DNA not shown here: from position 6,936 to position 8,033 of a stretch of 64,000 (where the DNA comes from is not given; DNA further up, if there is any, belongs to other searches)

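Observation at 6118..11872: Unusual catabolic gene set between GH95 and GH2: type-I dehydroquinase-like enzyme, four oxidoreductases and a TAXI-TRAP transporter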

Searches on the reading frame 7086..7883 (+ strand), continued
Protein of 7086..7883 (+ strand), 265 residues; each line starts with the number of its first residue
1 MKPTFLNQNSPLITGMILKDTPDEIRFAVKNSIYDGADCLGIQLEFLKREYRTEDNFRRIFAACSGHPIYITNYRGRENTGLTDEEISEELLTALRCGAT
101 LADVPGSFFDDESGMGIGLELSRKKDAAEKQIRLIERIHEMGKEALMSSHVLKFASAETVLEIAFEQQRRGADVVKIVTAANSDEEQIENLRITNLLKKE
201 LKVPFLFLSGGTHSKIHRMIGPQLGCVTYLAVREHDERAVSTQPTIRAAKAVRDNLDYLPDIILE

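Call 61: find_encoding_contigs(protein=P0406, flank=8000, max_places=1)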
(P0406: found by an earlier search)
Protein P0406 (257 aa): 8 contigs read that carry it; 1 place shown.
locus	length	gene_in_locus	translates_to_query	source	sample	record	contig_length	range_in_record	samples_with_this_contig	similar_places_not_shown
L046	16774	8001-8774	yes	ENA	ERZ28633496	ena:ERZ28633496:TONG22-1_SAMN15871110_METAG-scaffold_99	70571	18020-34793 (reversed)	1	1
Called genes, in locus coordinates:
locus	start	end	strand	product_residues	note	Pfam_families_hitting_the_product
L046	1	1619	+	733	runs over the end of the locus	PF00149:Metallophos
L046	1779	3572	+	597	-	PF17297:PEPCK_N, PF00821:PEPCK_GTP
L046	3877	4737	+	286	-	PF00398:RrnaAD, PF13649:Methyltransf_25 (weak)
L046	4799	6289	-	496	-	PF00370:FGGY_N, PF02782:FGGY_C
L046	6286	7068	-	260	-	PF00165:HTH_AraC (weak), PF12833:HTH_18, PF00165:HTH_AraC (weak)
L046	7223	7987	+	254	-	PF00106:adh_short, PF13561:adh_short_C2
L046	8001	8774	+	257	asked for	PF01487:DHquinase_I (weak)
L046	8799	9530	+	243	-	PF00106:adh_short, PF08659:KR, PF13561:adh_short_C2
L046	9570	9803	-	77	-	PF13083:KH_KhpA-B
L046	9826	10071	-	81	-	PF00886:Ribosomal_S16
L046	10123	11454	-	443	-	PF02881:SRP54_N, PF00448:SRP54, PF02978:SRP_SPB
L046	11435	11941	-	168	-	PF04297:UPF0122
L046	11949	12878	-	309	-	-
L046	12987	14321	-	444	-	PF00535:Glycos_transf_2, PF13641:Glyco_tranf_2_3, PF13632:Glyco_trans_2_3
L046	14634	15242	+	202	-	PF05198:IF3_N, PF00707:IF3_C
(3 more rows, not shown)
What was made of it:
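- In one locus an FGGY sugar kinase is co-transcribed with the AraC gene: call 61.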

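Call 67: search_protein_families(library=pfam, proteins=[L034:5849-6721:+, L034:6825-7415:+, L034:7452-8435:+, L015:71-739:+, L023:7167-8333:+, L023:8346-9224:+, L031:3437-4384:+], max_evalue=0.0001)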
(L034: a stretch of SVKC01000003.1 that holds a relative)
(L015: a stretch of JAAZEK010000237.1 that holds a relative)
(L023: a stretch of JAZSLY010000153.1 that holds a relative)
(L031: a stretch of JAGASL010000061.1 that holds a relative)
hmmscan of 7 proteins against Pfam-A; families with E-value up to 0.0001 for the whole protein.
L034:5849-6721:+ (290 aa): 2 families
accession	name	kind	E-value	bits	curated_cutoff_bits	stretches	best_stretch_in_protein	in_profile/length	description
PF02588.21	YitT_membrane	-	3.2e-49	167.6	24.3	1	13-227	2-204/205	Uncharacterised 5xTM membrane BCR, YitT family COG1284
PF10035.14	DUF2179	-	1.3e-19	70.2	22.8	1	234-286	2-54/55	Uncharacterized protein conserved in bacteria (DUF2179)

L034:6825-7415:+ (196 aa): 1 family
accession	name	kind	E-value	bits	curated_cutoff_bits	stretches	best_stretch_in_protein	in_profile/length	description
PF00440.29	TetR_N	-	3.2e-12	46.5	24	1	15-59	1-45/47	Bacterial regulatory proteins, tetR family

L034:7452-8435:+ (327 aa): 2 families
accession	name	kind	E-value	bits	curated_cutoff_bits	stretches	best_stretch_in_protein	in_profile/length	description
PF25583.1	WCX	-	3.2e-09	37.4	23.9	1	245-320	2-75/76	WCX domain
PF13280.12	WYL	-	3.1e-07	30.7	21.8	1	142-214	3-68/70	WYL domain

L015:71-739:+ (222 aa): 0 families

L023:7167-8333:+ (388 aa): 3 families
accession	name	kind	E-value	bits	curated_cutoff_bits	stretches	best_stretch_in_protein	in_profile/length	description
PF22725.1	GFO_IDH_MocA_C3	-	6.2e-17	62.2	27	1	143-306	2-123/124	GFO/IDH/MocA C-terminal domain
PF02894.22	GFO_IDH_MocA_C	-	7e-14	52.6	22.9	1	146-383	1-214/218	Oxidoreductase family, C-terminal alpha/beta domain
PF01408.29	GFO_IDH_MocA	-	6.2e-11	43.5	24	1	12-129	1-114/120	Oxidoreductase family, NAD-binding Rossmann fold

L023:8346-9224:+ (292 aa): 1 family
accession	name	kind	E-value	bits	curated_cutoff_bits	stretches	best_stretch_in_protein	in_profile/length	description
PF00892.27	EamA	-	6.5e-10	39.9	28.2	1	152-291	4-134/135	EamA-like transporter family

L031:3437-4384:+ (315 aa): 1 family
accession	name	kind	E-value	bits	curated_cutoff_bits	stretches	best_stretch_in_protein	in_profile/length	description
PF01261.30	AP_endonuc_2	-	2.4e-24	86.8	31.1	1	53-280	1-234/249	Xylose isomerase-like TIM barrel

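Call 70: search_dna_similar(query=window:7086-7883:+, collection=plasmids, mode=protein, max_evalue=0.001, max_rows=15)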
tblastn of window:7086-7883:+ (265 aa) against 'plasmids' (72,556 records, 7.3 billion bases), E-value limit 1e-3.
Records with a match: 4; places in all: 5; records where one place covers at least 80% of the query: 4.
Best place of each record, by identity: <60% 4.
By first word of the organism name: Halobellus 1; Mesorhizobium 1; Natrinema 1; Halomarina 1.
By predicted mobility (MOB-suite, as given by PLSDB): non-mobilizable 4.
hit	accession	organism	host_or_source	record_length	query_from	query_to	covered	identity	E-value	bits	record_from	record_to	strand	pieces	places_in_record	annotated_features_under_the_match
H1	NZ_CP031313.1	Halobellus limi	Cell culture,Taibei marine solar ...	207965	2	256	96%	32.7%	2e-30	126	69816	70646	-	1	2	type I 3-dehydroquinate dehydratase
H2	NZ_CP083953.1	Mesorhizobium sp. B2-1-8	cell culture,soil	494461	30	258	86%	35.1%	2e-35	140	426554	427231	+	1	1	type I 3-dehydroquinate dehydratase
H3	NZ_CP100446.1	Natrinema caseinilyticum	marine sediment,sediment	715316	5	256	95%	31.6%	8e-25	110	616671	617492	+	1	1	type I 3-dehydroquinate dehydratase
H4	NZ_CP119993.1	Halomarina sp. PSR21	cell culture,saline soil from Tarim ...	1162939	2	256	96%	28.1%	4e-22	102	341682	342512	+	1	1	record has no annotation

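Call 71: get_annotated_region(hit=H2, flank=9000)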
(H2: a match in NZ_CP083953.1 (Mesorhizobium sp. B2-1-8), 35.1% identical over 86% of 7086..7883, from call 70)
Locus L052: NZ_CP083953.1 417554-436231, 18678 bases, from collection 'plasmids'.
description: Mesorhizobium sp. B2-1-8 plasmid pB2-1-8, complete sequence
organism: Mesorhizobium sp. B2-1-8 (NCBI taxid 2589967)
taxonomy: Bacteria; Pseudomonadota; Alphaproteobacteria; Hyphomicrobiales; Phyllobacteriaceae; Mesorhizobium; Mesorhizobium sp. B2-1-8
host: -; source: cell culture,soil; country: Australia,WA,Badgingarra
typing (MOB-suite, as given by PLSDB): non-mobilizable; mating-pair formation MPF_T
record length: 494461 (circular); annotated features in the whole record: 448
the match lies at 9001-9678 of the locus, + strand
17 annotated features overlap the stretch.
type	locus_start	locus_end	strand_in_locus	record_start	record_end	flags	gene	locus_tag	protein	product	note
CDS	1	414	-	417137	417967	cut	-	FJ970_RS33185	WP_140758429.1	ABC transporter permease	-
CDS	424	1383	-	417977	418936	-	-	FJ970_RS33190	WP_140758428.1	ABC transporter permease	GO:0055085 - transmembrane transport [Evidence IEA]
CDS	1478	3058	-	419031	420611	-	-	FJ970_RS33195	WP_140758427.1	ABC transporter substrate-binding protein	-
CDS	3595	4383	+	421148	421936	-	-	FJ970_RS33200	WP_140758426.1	DeoR/GlpR family DNA-binding transcription regulator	-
CDS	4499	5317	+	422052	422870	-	-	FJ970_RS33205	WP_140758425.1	choline/ethanolamine kinase family protein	GO:0016310 - phosphorylation [Evidence IEA]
CDS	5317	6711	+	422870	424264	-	-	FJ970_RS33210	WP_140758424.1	FAD-dependent oxidoreductase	-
CDS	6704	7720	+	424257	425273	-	-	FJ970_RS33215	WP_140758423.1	FAD/NAD(P)-binding oxidoreductase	-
CDS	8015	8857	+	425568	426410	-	-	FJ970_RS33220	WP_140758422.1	fumarylacetoacetate hydrolase family protein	-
CDS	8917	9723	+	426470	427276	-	-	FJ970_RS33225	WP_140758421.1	type I 3-dehydroquinate dehydratase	-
CDS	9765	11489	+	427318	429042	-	dld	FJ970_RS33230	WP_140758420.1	D-lactate dehydrogenase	GO:0006089 - lactate metabolic process [Evidence IEA]; GO:0019516 - lactate oxidation [Evidence IEA]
CDS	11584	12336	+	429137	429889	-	-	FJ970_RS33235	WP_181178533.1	SDR family oxidoreductase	-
CDS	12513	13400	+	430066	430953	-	-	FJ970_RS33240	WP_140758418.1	glucose 1-dehydrogenase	-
CDS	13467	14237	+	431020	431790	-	-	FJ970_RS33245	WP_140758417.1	SDR family oxidoreductase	-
CDS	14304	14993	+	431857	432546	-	-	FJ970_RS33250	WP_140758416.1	DUF4286 family protein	-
CDS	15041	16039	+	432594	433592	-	-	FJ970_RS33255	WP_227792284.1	NAD(P)H-quinone oxidoreductase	-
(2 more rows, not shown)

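Call 72: get_annotated_region(hit=H1, flank=9000)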
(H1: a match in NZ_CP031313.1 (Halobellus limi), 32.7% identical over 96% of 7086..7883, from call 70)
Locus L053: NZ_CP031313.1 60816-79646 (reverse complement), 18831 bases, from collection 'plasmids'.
description: Halobellus limi strain CGMCC 1.10331 plasmid unnamed2, complete sequence
organism: Halobellus limi (NCBI taxid 699433)
taxonomy: Archaea; Euryarchaeota; Halobacteria; Halobacteriales; Haloferacaceae; Halobellus; Halobellus limi
host: -; source: Cell culture,Taibei marine solar saltern near Lianyungang city; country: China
typing (MOB-suite, as given by PLSDB): non-mobilizable
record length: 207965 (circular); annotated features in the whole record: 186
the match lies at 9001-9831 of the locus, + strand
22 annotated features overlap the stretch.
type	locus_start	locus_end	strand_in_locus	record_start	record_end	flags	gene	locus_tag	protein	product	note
CDS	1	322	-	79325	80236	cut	-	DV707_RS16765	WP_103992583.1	NAD(P)-dependent oxidoreductase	-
CDS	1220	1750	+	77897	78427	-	-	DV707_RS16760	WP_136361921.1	MFS transporter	GO:0055085 - transmembrane transport [Evidence IEA]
CDS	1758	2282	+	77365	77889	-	-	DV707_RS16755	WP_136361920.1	MFS transporter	-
CDS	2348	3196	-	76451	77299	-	-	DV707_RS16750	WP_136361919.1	DMT family transporter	GO:0055085 - transmembrane transport [Evidence IEA]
CDS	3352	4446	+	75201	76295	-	-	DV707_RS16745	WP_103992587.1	zinc-binding dehydrogenase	-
CDS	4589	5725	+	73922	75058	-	dgoD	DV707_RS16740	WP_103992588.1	galactonate dehydratase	GO:0009063 - amino acid catabolic process [Evidence IEA]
CDS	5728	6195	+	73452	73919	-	-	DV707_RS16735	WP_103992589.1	MaoC/PaaZ C-terminal domain-containing protein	-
CDS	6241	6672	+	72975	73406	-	-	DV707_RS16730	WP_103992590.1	MaoC/PaaZ C-terminal domain-containing protein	-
CDS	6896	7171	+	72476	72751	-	-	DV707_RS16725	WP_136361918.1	hypothetical protein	-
CDS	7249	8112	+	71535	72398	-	-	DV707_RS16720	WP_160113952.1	type I 3-dehydroquinate dehydratase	-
CDS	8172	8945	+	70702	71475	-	-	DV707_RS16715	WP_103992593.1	SDR family oxidoreductase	-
CDS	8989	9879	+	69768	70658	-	-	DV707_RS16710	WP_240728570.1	type I 3-dehydroquinate dehydratase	-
CDS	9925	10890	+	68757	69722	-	-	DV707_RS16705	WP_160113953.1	C-terminal binding protein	-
CDS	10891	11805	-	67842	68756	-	-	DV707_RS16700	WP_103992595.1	NAD(P)-dependent oxidoreductase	-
CDS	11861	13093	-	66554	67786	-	-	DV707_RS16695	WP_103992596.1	hydroxyacid-oxoacid transhydrogenase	GO:0006629 - lipid metabolic process [Evidence IEA]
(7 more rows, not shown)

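Call 73: get_annotated_region(hit=H3, flank=9000)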
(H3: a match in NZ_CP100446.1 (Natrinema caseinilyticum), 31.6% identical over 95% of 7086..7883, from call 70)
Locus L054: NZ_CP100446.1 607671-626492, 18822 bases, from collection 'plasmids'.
description: Natrinema caseinilyticum strain ZJ2 plasmid unnamed1, complete sequence
organism: Natrinema caseinilyticum (NCBI taxid 2961570)
taxonomy: Archaea; Euryarchaeota; Halobacteria; Halobacteriales; Natrialbaceae; Natrinema; Natrinema caseinilyticum
host: -; source: marine sediment,sediment; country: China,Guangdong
typing (MOB-suite, as given by PLSDB): non-mobilizable
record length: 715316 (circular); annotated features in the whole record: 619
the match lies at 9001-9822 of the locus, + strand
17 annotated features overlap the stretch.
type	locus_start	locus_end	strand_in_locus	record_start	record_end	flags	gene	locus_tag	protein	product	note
CDS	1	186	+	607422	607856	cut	-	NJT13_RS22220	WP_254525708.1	universal stress protein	-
CDS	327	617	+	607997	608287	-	-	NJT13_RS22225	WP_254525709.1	hypothetical protein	-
CDS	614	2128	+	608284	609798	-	-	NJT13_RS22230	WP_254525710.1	sodium:solute symporter family protein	-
CDS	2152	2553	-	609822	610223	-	-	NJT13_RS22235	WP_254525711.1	hypothetical protein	-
CDS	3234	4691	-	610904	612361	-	-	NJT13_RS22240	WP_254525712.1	amidase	-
CDS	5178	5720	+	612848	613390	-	-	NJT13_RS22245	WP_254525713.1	hypothetical protein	-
CDS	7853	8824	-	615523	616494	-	-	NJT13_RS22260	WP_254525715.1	alpha/beta hydrolase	-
CDS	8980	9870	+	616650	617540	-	-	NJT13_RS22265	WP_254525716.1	type I 3-dehydroquinate dehydratase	-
CDS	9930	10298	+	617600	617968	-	-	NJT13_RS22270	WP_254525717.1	nuclear transport factor 2 family protein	-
CDS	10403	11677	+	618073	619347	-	-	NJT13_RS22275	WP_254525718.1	MFS transporter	GO:0055085 - transmembrane transport [Evidence IEA]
CDS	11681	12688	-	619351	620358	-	-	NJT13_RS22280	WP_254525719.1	TIGR04024 family LLM class F420-dependent oxidoreductase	-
CDS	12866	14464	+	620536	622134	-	-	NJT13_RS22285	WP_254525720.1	D-aminoacylase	-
CDS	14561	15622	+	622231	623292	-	-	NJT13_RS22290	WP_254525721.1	DUF1611 domain-containing protein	-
CDS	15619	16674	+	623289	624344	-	-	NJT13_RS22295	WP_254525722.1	dipeptide epimerase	-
CDS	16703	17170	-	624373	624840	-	-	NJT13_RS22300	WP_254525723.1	cupin domain-containing protein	-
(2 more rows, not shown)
